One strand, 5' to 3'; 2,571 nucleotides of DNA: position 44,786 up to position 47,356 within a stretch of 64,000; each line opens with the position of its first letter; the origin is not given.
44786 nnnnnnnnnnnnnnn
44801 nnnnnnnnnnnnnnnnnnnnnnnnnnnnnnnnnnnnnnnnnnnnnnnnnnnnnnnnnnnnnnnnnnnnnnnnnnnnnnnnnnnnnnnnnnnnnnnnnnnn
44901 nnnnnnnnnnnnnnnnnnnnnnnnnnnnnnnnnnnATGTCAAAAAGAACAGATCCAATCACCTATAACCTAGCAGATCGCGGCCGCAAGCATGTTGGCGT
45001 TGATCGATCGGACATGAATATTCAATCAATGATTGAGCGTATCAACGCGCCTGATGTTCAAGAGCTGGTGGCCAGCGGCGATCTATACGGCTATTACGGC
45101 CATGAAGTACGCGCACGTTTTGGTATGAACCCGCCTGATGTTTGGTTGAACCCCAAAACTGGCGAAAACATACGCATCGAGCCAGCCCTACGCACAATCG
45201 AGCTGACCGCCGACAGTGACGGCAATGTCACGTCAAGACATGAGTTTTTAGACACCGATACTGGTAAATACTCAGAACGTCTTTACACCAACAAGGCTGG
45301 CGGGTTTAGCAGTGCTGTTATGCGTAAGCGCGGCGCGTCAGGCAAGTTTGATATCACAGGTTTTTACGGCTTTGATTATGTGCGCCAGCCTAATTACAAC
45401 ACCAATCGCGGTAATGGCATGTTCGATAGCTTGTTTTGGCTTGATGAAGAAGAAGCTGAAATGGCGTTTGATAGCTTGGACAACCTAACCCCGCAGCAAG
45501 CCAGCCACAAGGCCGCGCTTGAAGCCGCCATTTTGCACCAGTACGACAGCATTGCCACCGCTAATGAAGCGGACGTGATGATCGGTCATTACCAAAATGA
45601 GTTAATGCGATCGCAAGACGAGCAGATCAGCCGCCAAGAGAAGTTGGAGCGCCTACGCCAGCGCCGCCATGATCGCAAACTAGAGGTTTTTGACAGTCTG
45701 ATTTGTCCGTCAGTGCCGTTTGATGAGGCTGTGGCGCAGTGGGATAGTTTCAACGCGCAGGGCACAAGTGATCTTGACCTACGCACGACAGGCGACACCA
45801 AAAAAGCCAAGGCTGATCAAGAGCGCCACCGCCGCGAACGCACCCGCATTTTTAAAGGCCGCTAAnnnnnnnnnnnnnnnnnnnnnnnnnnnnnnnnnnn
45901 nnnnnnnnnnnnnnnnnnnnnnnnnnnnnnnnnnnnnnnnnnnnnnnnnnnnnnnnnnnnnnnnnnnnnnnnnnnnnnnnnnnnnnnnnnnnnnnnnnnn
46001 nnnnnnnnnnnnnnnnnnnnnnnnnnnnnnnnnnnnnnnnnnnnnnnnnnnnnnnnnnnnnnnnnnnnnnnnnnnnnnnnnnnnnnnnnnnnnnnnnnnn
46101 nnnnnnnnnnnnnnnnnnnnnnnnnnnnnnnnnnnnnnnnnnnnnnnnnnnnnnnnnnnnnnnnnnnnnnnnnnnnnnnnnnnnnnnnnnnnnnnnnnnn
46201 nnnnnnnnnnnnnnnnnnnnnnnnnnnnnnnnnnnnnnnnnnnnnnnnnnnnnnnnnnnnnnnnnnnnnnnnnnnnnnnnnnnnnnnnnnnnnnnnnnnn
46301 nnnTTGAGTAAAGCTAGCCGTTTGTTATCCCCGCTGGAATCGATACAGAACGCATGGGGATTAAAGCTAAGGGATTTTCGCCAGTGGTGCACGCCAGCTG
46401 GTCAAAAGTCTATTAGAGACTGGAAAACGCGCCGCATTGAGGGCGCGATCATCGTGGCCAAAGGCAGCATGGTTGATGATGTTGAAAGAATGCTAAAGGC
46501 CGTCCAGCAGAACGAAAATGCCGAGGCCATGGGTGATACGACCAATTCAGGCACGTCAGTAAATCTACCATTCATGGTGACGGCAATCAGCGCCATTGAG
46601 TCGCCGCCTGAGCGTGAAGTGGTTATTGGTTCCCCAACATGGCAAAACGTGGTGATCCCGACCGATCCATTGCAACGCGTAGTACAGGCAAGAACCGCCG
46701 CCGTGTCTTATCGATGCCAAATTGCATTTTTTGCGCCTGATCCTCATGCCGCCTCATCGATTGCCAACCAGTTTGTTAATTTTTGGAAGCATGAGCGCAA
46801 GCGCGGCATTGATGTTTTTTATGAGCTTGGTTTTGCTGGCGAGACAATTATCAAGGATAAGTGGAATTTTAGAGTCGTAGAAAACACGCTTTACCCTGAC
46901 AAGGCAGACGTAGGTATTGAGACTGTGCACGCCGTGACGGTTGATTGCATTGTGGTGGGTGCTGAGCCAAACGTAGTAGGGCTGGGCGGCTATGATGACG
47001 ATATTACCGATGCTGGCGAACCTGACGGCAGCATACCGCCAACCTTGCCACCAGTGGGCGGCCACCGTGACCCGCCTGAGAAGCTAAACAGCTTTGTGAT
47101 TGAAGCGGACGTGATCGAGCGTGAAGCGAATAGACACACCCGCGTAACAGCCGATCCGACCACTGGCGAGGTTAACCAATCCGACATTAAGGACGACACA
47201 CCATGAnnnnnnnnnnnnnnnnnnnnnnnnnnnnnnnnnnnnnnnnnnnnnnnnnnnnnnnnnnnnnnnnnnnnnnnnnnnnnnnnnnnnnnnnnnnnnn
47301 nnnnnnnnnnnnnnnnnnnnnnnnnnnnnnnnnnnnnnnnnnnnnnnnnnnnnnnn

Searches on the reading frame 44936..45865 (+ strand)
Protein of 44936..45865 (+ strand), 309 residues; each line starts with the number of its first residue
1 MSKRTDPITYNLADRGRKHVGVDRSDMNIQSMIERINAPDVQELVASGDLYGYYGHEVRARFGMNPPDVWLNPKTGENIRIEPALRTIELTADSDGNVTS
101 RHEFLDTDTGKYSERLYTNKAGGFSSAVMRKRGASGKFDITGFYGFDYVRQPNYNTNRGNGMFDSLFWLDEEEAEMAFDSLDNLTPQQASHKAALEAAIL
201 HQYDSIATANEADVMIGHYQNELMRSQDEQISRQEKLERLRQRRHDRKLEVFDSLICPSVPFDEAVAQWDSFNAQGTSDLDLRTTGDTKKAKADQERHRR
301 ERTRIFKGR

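Call 88: search_protein_families(library=phrogs, proteins=[window:44936-45865:+], max_evalue=0.00001)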
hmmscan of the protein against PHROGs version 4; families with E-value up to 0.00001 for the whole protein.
window:44936-45865:+ (309 aa): 3 families
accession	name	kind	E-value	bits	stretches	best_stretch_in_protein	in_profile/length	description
phrog_4727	-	unknown function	4.2e-78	263.8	1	1-292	4-292/305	-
phrog_30560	-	unknown function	7.5e-48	164.4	1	1-197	3-195/294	-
phrog_1801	-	tail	2.2e-30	107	1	9-243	11-241/339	tail fiber protein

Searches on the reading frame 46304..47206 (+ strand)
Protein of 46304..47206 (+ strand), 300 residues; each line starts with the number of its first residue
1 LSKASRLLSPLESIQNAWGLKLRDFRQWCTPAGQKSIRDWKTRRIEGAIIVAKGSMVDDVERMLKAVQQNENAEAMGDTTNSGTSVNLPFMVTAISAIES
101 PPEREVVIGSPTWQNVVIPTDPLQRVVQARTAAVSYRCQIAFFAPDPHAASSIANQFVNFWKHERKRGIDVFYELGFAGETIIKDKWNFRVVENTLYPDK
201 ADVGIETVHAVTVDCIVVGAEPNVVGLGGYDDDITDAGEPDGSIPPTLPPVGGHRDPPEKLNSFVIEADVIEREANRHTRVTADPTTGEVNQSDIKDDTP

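Call 88: search_protein_families(library=phrogs, proteins=[window:46304-47206:+], max_evalue=0.00001)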
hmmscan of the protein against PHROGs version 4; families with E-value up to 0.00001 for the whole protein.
window:46304-47206:+ (300 aa): 1 family
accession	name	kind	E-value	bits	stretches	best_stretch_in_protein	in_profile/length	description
phrog_4333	-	unknown function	2.2e-61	208.6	1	8-297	5-272/272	-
